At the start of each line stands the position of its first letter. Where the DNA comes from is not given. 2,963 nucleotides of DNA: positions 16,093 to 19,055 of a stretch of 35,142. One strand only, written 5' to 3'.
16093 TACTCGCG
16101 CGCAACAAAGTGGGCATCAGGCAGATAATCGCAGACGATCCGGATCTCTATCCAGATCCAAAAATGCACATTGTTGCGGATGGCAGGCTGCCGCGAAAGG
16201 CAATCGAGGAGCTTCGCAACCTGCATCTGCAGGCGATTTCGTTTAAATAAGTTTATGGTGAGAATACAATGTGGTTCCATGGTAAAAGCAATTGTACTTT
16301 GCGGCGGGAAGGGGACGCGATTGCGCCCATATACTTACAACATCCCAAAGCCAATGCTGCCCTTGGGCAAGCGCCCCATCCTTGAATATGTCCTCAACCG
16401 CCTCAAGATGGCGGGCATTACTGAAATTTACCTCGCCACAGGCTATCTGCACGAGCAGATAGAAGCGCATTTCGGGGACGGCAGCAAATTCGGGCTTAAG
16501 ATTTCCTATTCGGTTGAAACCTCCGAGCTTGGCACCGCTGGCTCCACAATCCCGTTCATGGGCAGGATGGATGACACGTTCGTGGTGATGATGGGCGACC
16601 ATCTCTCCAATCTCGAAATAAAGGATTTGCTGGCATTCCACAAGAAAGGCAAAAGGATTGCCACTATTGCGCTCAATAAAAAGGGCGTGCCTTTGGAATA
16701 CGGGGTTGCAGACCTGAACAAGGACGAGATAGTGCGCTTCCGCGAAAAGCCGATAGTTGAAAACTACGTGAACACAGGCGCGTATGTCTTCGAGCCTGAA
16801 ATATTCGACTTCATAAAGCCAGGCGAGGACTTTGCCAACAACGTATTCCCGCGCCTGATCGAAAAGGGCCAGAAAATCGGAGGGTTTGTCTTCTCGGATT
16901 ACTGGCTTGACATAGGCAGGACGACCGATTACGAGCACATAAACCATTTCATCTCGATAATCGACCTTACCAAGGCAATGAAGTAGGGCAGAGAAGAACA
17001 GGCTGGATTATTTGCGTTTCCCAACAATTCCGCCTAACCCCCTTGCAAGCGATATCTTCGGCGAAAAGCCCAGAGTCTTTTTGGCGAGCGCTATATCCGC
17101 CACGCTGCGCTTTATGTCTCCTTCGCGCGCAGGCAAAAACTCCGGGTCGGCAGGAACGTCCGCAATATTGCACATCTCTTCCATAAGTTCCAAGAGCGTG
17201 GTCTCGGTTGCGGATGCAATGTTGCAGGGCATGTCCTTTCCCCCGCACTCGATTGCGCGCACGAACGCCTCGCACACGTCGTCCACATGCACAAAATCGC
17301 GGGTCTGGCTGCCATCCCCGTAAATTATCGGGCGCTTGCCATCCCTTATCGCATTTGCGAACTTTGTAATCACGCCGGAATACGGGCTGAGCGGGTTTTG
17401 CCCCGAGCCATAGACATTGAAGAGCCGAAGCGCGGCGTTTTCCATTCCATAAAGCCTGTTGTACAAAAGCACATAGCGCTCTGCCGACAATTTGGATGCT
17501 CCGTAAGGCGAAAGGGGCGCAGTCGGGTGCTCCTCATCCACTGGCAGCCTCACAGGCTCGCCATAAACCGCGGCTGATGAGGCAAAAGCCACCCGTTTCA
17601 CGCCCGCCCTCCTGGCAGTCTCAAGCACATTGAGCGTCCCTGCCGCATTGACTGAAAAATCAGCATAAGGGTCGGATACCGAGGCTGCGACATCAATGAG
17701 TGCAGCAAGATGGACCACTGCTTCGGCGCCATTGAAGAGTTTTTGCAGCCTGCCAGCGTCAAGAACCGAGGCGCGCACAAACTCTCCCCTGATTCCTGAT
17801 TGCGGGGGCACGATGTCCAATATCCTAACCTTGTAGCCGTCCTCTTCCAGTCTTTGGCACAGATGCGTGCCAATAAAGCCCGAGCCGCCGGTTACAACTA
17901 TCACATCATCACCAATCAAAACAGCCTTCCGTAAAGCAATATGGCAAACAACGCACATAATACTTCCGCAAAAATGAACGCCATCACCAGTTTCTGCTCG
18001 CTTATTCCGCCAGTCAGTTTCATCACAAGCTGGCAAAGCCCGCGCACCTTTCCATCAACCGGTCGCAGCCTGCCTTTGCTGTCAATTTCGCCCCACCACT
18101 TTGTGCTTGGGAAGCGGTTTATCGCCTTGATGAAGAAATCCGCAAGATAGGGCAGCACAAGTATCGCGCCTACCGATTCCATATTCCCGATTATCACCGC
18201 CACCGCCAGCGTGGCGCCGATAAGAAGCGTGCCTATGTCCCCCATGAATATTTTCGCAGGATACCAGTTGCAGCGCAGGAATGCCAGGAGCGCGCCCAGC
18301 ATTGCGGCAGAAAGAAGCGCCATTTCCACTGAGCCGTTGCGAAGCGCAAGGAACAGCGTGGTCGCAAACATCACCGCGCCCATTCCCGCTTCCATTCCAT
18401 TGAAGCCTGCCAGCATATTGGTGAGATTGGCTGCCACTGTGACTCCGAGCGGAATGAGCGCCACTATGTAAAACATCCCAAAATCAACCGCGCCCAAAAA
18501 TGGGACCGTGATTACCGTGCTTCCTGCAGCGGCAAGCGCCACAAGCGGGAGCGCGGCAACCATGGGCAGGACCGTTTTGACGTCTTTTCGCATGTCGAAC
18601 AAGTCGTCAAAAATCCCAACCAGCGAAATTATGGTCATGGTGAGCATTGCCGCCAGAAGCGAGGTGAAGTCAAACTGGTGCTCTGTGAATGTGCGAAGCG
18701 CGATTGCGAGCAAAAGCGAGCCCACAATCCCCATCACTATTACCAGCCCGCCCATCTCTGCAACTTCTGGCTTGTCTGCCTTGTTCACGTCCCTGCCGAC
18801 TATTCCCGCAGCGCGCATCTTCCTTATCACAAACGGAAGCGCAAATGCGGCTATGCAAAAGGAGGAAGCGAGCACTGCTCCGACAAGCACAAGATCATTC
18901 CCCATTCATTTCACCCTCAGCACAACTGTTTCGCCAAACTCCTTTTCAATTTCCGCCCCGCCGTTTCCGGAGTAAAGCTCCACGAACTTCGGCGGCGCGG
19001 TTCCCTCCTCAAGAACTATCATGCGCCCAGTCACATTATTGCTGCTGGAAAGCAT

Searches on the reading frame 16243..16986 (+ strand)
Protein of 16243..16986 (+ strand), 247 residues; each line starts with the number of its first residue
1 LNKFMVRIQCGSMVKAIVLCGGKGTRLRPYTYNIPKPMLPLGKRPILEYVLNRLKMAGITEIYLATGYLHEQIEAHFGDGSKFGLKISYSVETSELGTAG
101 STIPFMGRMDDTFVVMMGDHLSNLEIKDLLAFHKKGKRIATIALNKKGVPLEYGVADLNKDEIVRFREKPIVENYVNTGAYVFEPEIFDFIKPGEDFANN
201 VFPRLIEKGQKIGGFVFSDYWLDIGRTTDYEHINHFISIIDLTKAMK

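Call 51: search_protein_families(library=pfam, proteins=[window:16243-16986:+], max_evalue=0.00001)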
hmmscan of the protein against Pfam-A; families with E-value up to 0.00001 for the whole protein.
window:16243-16986:+ (247 aa): 2 families
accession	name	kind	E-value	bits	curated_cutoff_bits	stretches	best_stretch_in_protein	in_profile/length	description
PF00483.29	NTP_transferase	-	3.7e-49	168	21.2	1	15-237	1-242/245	Nucleotidyl transferase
PF12804.13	NTP_transf_3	-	1.2e-10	42.3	27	1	16-144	1-123/160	MobA-like NTP transferase domain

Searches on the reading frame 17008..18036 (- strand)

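Call 51: search_protein_families(library=pfam, proteins=[window:17008-18036:-], max_evalue=0.00001)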
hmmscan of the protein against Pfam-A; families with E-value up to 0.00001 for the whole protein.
window:17008-18036:- (342 aa): 7 families
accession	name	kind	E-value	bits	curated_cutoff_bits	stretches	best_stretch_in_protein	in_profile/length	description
PF01370.27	Epimerase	-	7.1e-63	212.7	20.9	1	46-266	1-232/240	NAD dependent epimerase/dehydratase family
PF16363.11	GDP_Man_Dehyd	-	1.7e-53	182.7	27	1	48-333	2-328/332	GDP-mannose 4,6 dehydratase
PF01073.25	3Beta_HSD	-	8.3e-27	94.4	22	1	47-262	1-229/280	3-beta hydroxysteroid dehydrogenase/isomerase family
PF04321.23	RmlD_sub_bind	-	6.1e-16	58.8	27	1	46-213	3-156/287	RmlD substrate binding domain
PF02719.21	Polysacc_synt_2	-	3e-14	53.3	20.2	1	46-294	1-249/293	Polysaccharide biosynthesis protein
PF07993.18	NAD_binding_4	-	1.1e-12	48.1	20.1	1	92-257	77-257/258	Male sterility protein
PF13460.12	NAD_binding_10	-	1.2e-09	38.7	27.2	1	50-189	1-131/184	NAD(P)H-binding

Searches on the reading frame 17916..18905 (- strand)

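Call 51: search_protein_families(library=pfam, proteins=[window:17916-18905:-], max_evalue=0.00001)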
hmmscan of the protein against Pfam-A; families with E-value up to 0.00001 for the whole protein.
window:17916-18905:- (329 aa): 1 family
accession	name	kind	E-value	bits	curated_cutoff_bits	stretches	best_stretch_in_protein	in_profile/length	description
PF00953.26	Glycos_transf_4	-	5.8e-35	121.1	27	1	84-240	2-159/160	Glycosyl transferase family 4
